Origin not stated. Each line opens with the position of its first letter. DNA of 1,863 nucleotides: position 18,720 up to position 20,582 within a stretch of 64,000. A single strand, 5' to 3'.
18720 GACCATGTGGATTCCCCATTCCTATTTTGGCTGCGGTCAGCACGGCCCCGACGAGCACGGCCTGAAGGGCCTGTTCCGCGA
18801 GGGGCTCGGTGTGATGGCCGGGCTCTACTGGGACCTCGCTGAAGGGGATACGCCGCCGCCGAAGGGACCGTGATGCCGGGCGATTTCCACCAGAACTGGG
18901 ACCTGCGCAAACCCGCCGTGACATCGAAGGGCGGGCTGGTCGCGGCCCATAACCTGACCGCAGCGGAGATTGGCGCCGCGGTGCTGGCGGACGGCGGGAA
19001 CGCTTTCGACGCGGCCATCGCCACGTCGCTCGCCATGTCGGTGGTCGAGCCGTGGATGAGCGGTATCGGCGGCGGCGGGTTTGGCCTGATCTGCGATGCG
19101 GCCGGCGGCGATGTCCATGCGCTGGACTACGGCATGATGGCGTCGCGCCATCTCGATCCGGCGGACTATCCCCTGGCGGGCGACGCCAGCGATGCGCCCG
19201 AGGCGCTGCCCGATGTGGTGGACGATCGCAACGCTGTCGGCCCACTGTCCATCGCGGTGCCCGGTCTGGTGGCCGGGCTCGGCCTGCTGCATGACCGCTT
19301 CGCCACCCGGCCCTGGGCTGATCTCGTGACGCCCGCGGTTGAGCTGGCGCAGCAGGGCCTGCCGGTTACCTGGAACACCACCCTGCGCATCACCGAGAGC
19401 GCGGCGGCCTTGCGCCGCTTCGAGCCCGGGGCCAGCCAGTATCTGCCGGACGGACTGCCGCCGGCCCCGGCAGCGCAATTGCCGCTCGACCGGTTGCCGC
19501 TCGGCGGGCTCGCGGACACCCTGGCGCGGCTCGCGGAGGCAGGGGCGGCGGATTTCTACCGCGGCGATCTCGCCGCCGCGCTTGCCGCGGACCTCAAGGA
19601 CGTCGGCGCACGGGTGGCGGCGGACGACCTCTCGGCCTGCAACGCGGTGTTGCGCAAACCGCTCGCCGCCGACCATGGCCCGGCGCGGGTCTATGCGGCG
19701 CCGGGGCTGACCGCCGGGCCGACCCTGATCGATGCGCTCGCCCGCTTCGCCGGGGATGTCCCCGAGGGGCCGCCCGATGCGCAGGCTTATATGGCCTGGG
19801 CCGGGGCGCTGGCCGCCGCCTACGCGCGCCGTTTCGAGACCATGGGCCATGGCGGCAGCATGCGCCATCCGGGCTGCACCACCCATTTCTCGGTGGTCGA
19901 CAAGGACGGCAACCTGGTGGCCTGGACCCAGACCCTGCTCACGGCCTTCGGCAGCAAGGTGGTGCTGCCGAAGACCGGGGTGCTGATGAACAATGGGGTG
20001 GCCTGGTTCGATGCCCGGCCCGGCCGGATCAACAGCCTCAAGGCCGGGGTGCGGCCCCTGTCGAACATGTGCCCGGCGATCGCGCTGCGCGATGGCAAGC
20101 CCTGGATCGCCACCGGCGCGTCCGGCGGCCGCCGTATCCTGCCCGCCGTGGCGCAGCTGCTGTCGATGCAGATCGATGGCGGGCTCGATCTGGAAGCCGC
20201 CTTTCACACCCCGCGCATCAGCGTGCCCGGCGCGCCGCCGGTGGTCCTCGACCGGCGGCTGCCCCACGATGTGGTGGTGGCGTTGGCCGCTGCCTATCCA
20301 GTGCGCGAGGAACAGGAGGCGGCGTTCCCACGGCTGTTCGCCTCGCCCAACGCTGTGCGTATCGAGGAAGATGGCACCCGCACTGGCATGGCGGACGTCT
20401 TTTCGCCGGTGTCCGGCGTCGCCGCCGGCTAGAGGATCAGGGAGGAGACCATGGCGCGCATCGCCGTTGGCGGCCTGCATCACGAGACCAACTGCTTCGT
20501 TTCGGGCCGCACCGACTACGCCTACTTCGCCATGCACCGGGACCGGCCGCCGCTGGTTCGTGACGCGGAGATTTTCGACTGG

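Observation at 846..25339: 25-kb peptide-uptake and multi-family peptidase/amidohydrolase island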

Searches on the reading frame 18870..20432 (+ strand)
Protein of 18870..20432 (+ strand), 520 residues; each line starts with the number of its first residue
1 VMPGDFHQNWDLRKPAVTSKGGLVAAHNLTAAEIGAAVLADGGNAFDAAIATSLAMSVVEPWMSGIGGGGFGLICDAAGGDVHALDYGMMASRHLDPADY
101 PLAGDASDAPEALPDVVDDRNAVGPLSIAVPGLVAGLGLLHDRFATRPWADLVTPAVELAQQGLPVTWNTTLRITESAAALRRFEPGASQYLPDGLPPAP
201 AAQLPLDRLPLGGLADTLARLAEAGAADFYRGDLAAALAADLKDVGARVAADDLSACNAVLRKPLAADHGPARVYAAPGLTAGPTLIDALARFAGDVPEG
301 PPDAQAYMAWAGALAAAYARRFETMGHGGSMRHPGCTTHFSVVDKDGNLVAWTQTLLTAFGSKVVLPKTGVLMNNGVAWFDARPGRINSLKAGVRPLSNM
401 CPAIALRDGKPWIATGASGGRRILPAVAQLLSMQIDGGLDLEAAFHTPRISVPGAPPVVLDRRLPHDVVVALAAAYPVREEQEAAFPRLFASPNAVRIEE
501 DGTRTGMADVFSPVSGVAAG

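Call 3: search_protein_families(library=pfam, proteins=[window:18870-20432:+])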
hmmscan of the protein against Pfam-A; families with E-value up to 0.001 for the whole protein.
window:18870-20432:+ (520 aa): 1 family
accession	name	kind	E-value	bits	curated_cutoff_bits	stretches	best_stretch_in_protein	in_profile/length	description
PF01019.26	G_glu_transpept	-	2.3e-94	317.5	27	2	37-327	2-278/512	Gamma-glutamyltranspeptidase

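Call 5: search_protein_families(library=ncbifam, proteins=[window:18870-20432:+], max_evalue=1e-10)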
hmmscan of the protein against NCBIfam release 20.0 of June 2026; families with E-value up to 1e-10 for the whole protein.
window:18870-20432:+ (520 aa): 2 families
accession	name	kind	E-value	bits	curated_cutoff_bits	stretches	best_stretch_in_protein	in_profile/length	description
TIGR00066.1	g_glut_trans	equivalog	5.9e-83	279.1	357.85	2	22-290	1-258/518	gamma-glutamyltransferase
NF007187.0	PRK09615.1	equivalog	1.5e-59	201.8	990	2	17-326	45-343/581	gamma-glutamyltransferase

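Call 27: search_solved_structures(query=window:18870-20432:+, max_evalue=1e-20)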
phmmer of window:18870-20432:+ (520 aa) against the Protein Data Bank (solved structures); distinct sequences matched with E-value up to 1e-20: 25.
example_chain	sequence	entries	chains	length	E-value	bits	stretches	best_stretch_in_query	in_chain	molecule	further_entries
2e0w_A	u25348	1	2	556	9e-57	196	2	17-332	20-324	Gamma-glutamyltranspeptidase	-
4y23_A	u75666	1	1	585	6.4e-53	183.3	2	15-297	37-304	Gamma glutamyl transpeptidase,Gamma-glutamyltranspeptidase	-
2nlz_A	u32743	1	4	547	1.8e-36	129.1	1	12-290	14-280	Cephalosporin acylase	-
2i3o_A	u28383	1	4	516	1.5e-32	116.1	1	14-289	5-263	Gamma-glutamyltransferase related protein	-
2dbu_A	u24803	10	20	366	4.7e-31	111.2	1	17-332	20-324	Gamma-glutamyltranspeptidase | Gamma-glutamyltranspeptidase large chain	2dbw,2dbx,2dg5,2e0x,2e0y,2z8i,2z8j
7d9e_A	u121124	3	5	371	9.9e-30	106.8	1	16-285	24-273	Gamma-glutamyltransferase 1 Threonine peptidase. MEROPS family T03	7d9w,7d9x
5xlu_A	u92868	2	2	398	2e-29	105.8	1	15-297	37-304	Gamma glutamyl transpeptidase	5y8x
2v36_A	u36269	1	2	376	2.3e-29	105.6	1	10-286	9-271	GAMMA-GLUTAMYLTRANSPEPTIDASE LARGE CHAIN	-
3whq_A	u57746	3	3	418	2.7e-29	105.4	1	10-286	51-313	Gamma-glutamyltranspeptidase large chain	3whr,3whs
5y9b_A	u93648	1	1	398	2.8e-29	105.3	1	15-297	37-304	Gamma glutamyl transpeptidase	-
3a75_A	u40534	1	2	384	3.2e-29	105.1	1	12-286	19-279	Gamma-glutamyltranspeptidase large chain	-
4ott_A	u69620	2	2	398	3.2e-29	105.1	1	15-297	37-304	Gamma glutamyl transpeptidase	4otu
5zjg_A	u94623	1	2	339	3.8e-29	104.9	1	17-285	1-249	Gamma-glutamyltransferase 1 Threonine peptidase. MEROPS family T03 L-subunit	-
2nqo_A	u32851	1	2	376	7.1e-28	100.7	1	14-326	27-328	Gamma-glutamyltranspeptidase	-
2qm6_A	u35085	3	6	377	8.9e-28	100.4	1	15-326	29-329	Gamma-glutamyltranspeptidase | Gamma-glutamyltranspeptidase (Ggt) Large subunit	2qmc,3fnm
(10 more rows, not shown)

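Call 70: find_homologous_proteins(query=window:18873-20432:+, max_evalue=1e-80)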
Query window:18873-20432:+ (519 aa): 3901 proteins with E <= 1e-80 among 8000 candidates; the best 120 are listed.
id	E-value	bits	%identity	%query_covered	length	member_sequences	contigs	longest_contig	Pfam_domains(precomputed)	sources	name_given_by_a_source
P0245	0.0e+0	1146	100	100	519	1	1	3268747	PF01019.28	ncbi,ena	-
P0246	1.0e-167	577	56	99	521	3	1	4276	PF01019.28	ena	-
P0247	6.3e-165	568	57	97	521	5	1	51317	PF01019.28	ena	-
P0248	5.2e-162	558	57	99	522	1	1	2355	PF01019.28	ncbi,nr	ncbi:MAG TPA: gamma-glutamyltransferase [Geminicoccaceae bacterium]|nr:gamma-glutamyltransferase [Ge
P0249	1.9e-160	553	53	100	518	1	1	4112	PF01019.28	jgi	jgi:gamma-glutamyltranspeptidase / glutathione hydrolase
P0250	3.9e-160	552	52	99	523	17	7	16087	PF01019.28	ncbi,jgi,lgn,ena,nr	ncbi:MAG: Acylase ACY 1 [Alphaproteobacteria bacterium MarineAlpha10_Bin3]|jgi:gamma-glutamyltranspe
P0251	1.3e-159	550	55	99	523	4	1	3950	PF01019.28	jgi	jgi:gamma-glutamyltranspeptidase/glutathione hydrolase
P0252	3.7e-159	549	55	98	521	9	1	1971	PF01019.28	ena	-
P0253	4.4e-159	549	56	100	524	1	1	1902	PF01019.28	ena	-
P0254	1.6e-158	547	54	100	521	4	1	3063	PF01019.28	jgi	jgi:gamma-glutamyltranspeptidase/glutathione hydrolase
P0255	1.9e-158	546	53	100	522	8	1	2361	PF01019.28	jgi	jgi:gamma-glutamyltranspeptidase/glutathione hydrolase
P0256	4.5e-158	545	53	100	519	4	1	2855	PF01019.28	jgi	-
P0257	6.5e-158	545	54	99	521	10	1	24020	PF01019.28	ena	-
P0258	1.1e-157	544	54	98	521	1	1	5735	PF01019.28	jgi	jgi:gamma-glutamyltranspeptidase / glutathione hydrolase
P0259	1.1e-157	544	54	97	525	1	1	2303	PF01019.28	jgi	jgi:gamma-glutamyltranspeptidase / glutathione hydrolase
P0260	1.2e-157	544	55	99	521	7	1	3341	PF01019.28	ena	-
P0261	2.2e-157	543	55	98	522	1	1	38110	PF01019.28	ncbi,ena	-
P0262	3.5e-157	542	54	98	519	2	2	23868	PF01019.28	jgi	jgi:gamma-glutamyltranspeptidase/glutathione hydrolase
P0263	4.3e-157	542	54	99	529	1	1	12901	PF01019.28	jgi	jgi:gamma-glutamyltranspeptidase/glutathione hydrolase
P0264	5.6e-157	542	55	98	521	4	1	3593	PF01019.28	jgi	jgi:gamma-glutamyltranspeptidase / glutathione hydrolase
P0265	2.0e-156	540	54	97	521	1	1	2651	PF01019.28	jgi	jgi:gamma-glutamyltranspeptidase/glutathione hydrolase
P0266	2.3e-156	540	54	98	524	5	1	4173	PF01019.28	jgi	jgi:gamma-glutamyltranspeptidase/glutathione hydrolase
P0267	3.6e-156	539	54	99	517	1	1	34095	PF01019.28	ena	-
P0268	4.3e-156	539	53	100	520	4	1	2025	PF01019.28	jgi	jgi:gamma-glutamyltranspeptidase/glutathione hydrolase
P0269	4.4e-156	539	53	99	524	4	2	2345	PF01019.28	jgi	jgi:gamma-glutamyltranspeptidase/glutathione hydrolase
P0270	6.8e-156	538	54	98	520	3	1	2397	PF01019.28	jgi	jgi:gamma-glutamyltranspeptidase / glutathione hydrolase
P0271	1.3e-155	537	51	100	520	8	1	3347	PF01019.28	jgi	jgi:gamma-glutamyltranspeptidase / glutathione hydrolase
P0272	1.4e-155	537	53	99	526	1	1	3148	PF01019.28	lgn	-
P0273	1.5e-155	537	53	99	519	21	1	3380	PF01019.28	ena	-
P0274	1.6e-155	537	52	100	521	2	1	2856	PF01019.28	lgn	-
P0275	2.7e-155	536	54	98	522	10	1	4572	PF01019.28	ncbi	-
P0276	3.1e-155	536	53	100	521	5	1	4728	PF01019.28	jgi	jgi:gamma-glutamyltranspeptidase/glutathione hydrolase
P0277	4.5e-155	535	53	99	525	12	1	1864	PF01019.28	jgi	jgi:gamma-glutamyltranspeptidase / glutathione hydrolase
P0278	4.5e-155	535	54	99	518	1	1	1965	PF01019.28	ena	-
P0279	5.0e-155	535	52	100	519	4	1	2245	PF01019.28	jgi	jgi:gamma-glutamyltranspeptidase / glutathione hydrolase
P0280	5.3e-155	535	54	99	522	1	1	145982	PF01019.28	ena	-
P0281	5.8e-155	535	54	98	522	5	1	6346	PF01019.28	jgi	jgi:gamma-glutamyltranspeptidase / glutathione hydrolase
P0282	8.8e-155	534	53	99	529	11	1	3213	PF01019.28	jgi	-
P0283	8.8e-155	534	54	99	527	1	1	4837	PF01019.28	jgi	jgi:gamma-glutamyltranspeptidase/glutathione hydrolase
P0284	9.1e-155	534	53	98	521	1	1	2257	PF01019.28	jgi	jgi:gamma-glutamyltranspeptidase/glutathione hydrolase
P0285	1.2e-154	534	53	99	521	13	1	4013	PF01019.28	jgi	jgi:gamma-glutamyltranspeptidase / glutathione hydrolase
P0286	1.3e-154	534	50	99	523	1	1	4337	PF01019.28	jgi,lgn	jgi:gamma-glutamyltranspeptidase/glutathione hydrolase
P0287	1.8e-154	533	53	100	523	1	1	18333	PF01019.28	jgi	jgi:gamma-glutamyltranspeptidase / glutathione hydrolase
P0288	1.8e-154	533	54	99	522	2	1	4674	PF01019.28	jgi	jgi:gamma-glutamyltranspeptidase / glutathione hydrolase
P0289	2.3e-154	533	53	98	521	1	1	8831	PF01019.28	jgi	jgi:gamma-glutamyltranspeptidase / glutathione hydrolase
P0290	3.6e-154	532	53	97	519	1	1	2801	PF01019.28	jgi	jgi:gamma-glutamyltranspeptidase/glutathione hydrolase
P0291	6.7e-154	531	53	99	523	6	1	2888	PF01019.28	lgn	-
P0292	9.9e-154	531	53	98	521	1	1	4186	PF01019.28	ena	-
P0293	1.0e-153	531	50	100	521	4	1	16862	PF01019.28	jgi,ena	jgi:gamma-glutamyltranspeptidase / glutathione hydrolase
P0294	1.1e-153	531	52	99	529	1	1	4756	PF01019.28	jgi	-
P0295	1.2e-153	531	51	99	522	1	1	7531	PF01019.28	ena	-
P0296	1.7e-153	530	54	97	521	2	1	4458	PF01019.28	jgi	jgi:gamma-glutamyltranspeptidase/glutathione hydrolase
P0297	1.9e-153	530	53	99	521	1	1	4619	PF01019.28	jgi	jgi:gamma-glutamyltranspeptidase/glutathione hydrolase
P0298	2.0e-153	530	54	98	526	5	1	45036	PF01019.28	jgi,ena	jgi:gamma-glutamyltranspeptidase/glutathione hydrolase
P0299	3.9e-153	529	50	100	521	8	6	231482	PF01019.28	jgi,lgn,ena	jgi:gamma-glutamyltranspeptidase / glutathione hydrolase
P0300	4.2e-153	529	52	100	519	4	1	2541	PF01019.28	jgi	-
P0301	4.4e-153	529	52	99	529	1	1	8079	PF01019.28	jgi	-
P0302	5.6e-153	528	53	100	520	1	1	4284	PF01019.28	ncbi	-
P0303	7.3e-153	528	51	99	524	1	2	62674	PF01019.28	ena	-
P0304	9.6e-153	528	54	99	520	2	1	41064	PF01019.28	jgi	-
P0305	9.7e-153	528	53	100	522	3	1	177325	PF01019.28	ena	-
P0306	9.8e-153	528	52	100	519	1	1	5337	PF01019.28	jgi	jgi:gamma-glutamyltranspeptidase/glutathione hydrolase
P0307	1.1e-152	527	52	99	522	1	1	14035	PF01019.28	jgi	jgi:gamma-glutamyltranspeptidase/glutathione hydrolase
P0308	1.3e-152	527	54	97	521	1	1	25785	PF01019.28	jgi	jgi:gamma-glutamyltranspeptidase / glutathione hydrolase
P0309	2.0e-152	527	52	99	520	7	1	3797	PF01019.28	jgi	jgi:gamma-glutamyltranspeptidase/glutathione hydrolase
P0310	2.2e-152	526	52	100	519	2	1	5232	PF01019.28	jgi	jgi:gamma-glutamyltranspeptidase/glutathione hydrolase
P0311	2.4e-152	526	53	99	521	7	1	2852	PF01019.28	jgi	jgi:gamma-glutamyltranspeptidase / glutathione hydrolase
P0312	2.4e-152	526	53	95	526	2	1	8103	PF01019.28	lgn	-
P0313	2.5e-152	526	53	98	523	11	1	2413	PF01019.28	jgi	jgi:gamma-glutamyltranspeptidase/glutathione hydrolase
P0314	2.9e-152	526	52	99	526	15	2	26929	PF01019.28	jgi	jgi:gamma-glutamyltranspeptidase/glutathione hydrolase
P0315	3.3e-152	526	54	98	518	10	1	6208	PF01019.28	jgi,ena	jgi:gamma-glutamyltranspeptidase/glutathione hydrolase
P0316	3.4e-152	526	52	99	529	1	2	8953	PF01019.28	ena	-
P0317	4.2e-152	526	52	100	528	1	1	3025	PF01019.28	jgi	jgi:gamma-glutamyltranspeptidase / glutathione hydrolase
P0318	5.6e-152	525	52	100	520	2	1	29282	PF01019.28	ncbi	-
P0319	6.3e-152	525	52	99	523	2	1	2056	PF01019.28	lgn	-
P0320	7.0e-152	525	53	99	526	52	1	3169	PF01019.28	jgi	-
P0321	7.9e-152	525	52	99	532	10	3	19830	PF01019.28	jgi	jgi:gamma-glutamyltranspeptidase/glutathione hydrolase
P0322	8.6e-152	524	53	99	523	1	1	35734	PF01019.28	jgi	jgi:gamma-glutamyltranspeptidase/glutathione hydrolase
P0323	8.7e-152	524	53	99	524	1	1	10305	PF01019.28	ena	-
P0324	9.7e-152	524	53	99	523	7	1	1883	PF01019.28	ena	-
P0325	1.0e-151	524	51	99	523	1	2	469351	PF01019.28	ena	-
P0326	1.0e-151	524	50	100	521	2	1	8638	PF01019.28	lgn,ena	-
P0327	1.4e-151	524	53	99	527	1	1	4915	PF01019.28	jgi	jgi:gamma-glutamyltranspeptidase/glutathione hydrolase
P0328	1.4e-151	524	53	99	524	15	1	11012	PF01019.28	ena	-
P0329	1.5e-151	524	54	98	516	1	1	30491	PF01019.28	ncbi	-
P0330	1.9e-151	523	52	100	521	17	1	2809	PF01019.28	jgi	jgi:gamma-glutamyltranspeptidase/glutathione hydrolase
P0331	2.0e-151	523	53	98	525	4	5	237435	PF01019.28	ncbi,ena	-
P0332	2.1e-151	523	53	99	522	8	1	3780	PF01019.28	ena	-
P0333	2.2e-151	523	53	98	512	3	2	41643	PF01019.28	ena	-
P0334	3.3e-151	523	52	99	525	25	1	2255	PF01019.28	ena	-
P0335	4.3e-151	522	53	98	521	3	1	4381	PF01019.28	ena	-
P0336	5.2e-151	522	52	100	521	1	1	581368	PF01019.28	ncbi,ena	-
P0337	6.2e-151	522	52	98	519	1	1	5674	PF01019.28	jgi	jgi:gamma-glutamyltranspeptidase/glutathione hydrolase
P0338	1.1e-150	521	53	99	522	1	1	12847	PF01019.28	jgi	jgi:gamma-glutamyltranspeptidase/glutathione hydrolase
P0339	1.3e-150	521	54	99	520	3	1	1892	PF01019.28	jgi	jgi:gamma-glutamyltranspeptidase/glutathione hydrolase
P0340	1.4e-150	521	52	98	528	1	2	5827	PF01019.28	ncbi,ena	-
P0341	1.5e-150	520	52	99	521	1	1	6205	PF01019.28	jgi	jgi:gamma-glutamyltranspeptidase / glutathione hydrolase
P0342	1.6e-150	520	53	99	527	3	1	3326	PF01019.28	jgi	jgi:gamma-glutamyltranspeptidase / glutathione hydrolase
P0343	3.5e-150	519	53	99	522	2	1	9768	PF01019.28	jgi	jgi:gamma-glutamyltranspeptidase/glutathione hydrolase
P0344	4.4e-150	519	52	100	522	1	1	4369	PF01019.28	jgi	jgi:gamma-glutamyltranspeptidase/glutathione hydrolase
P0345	5.6e-150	519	49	100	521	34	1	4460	PF01019.28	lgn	-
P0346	5.8e-150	518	53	98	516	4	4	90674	PF01019.28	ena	-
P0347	6.0e-150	518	52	99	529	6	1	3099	PF01019.28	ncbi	-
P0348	8.9e-150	518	51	99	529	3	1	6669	PF01019.28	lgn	-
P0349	9.5e-150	518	52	99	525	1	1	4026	PF01019.28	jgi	jgi:gamma-glutamyltranspeptidase/glutathione hydrolase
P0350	1.0e-149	518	53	99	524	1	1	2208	PF01019.28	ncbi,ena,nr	ncbi:MAG TPA: gamma-glutamyltransferase [Alphaproteobacteria bacterium]|nr:gamma-glutamyltransferase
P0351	1.1e-149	518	51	98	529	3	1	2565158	PF01019.28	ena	-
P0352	1.6e-149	517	54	98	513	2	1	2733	PF01019.28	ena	-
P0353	1.8e-149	517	52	99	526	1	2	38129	PF01019.28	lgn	-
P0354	1.9e-149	517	54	99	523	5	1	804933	PF01019.28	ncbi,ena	-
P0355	2.1e-149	517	52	99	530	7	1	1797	PF01019.28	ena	-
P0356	2.5e-149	516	52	99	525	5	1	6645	PF01019.28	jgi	jgi:gamma-glutamyltranspeptidase/glutathione hydrolase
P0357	2.7e-149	516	51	99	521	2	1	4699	PF01019.28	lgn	-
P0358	3.8e-149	516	50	100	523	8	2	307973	PF01019.28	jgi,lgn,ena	-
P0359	4.8e-149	515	52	99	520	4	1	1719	PF01019.28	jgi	jgi:gamma-glutamyltranspeptidase / glutathione hydrolase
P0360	1.0e-148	514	51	98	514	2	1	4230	PF01019.28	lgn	-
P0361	1.4e-148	514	53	99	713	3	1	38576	PF01019.28,PF13302.14,PF00583.32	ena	-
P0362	1.6e-148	514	51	99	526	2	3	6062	PF01019.28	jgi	jgi:gamma-glutamyltranspeptidase/glutathione hydrolase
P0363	1.7e-148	514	53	99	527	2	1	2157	PF01019.28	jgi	jgi:gamma-glutamyltranspeptidase / glutathione hydrolase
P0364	1.8e-148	514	52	96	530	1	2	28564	PF01019.28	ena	-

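Call 71: find_encoding_contigs(protein=P0247, flank=8000, max_places=2)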
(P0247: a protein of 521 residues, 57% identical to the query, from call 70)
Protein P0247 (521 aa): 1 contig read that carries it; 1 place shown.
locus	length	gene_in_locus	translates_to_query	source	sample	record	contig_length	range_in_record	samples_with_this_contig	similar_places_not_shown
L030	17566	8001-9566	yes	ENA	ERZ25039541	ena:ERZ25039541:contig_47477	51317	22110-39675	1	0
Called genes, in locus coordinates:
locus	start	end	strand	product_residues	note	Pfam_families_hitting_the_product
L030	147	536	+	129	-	-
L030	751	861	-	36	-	-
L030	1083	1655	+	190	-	PF03069:FmdA_AmdA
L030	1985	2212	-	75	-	-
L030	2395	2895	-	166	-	-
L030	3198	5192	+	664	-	PF00702:Hydrolase, PF01145:Band_7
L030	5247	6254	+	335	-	PF01145:Band_7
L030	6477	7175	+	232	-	PF01145:Band_7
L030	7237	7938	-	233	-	PF01656:CbiA, PF06564:CBP_BcsQ (faint), PF09140:MipZ (weak), PF10609:ParA (weak), PF13614:AAA_31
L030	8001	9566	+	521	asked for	PF01019:G_glu_transpept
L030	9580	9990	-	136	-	PF00043:GST_C, PF14497:GST_C_3 (weak), PF13410:GST_C_2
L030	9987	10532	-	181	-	PF13409:GST_N_2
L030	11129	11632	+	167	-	PF00126:HTH_1, PF03466:LysR_substrate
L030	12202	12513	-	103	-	-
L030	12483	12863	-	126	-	PF07690:MFS_1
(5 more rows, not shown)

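Call 72: find_encoding_contigs(protein=P0261, flank=8000, max_places=2)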
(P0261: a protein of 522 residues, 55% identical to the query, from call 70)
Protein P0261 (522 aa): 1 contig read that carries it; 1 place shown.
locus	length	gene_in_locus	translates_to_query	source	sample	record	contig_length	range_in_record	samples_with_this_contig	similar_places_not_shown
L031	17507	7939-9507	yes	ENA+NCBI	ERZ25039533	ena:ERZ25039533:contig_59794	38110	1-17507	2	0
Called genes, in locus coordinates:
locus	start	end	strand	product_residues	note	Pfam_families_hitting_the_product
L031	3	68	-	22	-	?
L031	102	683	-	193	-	PF05685:Uma2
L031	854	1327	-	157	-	PF12840:HTH_20 (weak), PF13404:HTH_AsnC-type, PF13412:HTH_24, PF22451:NirdL-like_HTH (faint), PF01037:AsnC_trans_reg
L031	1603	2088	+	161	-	PF13241:NAD_binding_7 (weak), PF14824:Sirohm_synth_M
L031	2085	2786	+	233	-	PF01507:PAPS_reduct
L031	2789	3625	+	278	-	PF00590:TP_methylase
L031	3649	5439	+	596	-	PF00258:Flavodoxin_1, PF00667:FAD_binding_1, PF00175:NAD_binding_1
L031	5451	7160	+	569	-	PF03460:NIR_SIR_ferr, PF01077:NIR_SIR, PF03460:NIR_SIR_ferr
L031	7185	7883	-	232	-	PF01656:CbiA, PF02374:ArsA_ATPase (faint), PF06564:CBP_BcsQ (faint), PF07015:VirC1 (weak), PF09140:MipZ, PF10609:ParA, PF13614:AAA_31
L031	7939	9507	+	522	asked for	PF01019:G_glu_transpept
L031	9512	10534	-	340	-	-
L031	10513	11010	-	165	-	PF03167:UDG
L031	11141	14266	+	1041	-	PF04879:Molybdop_Fe4S4 (weak), PF00384:Molybdopterin, PF01568:Molydop_binding, PF01212:Beta_elim_lyase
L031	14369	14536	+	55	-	PF00471:Ribosomal_L33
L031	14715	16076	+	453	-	PF00691:OmpA (weak)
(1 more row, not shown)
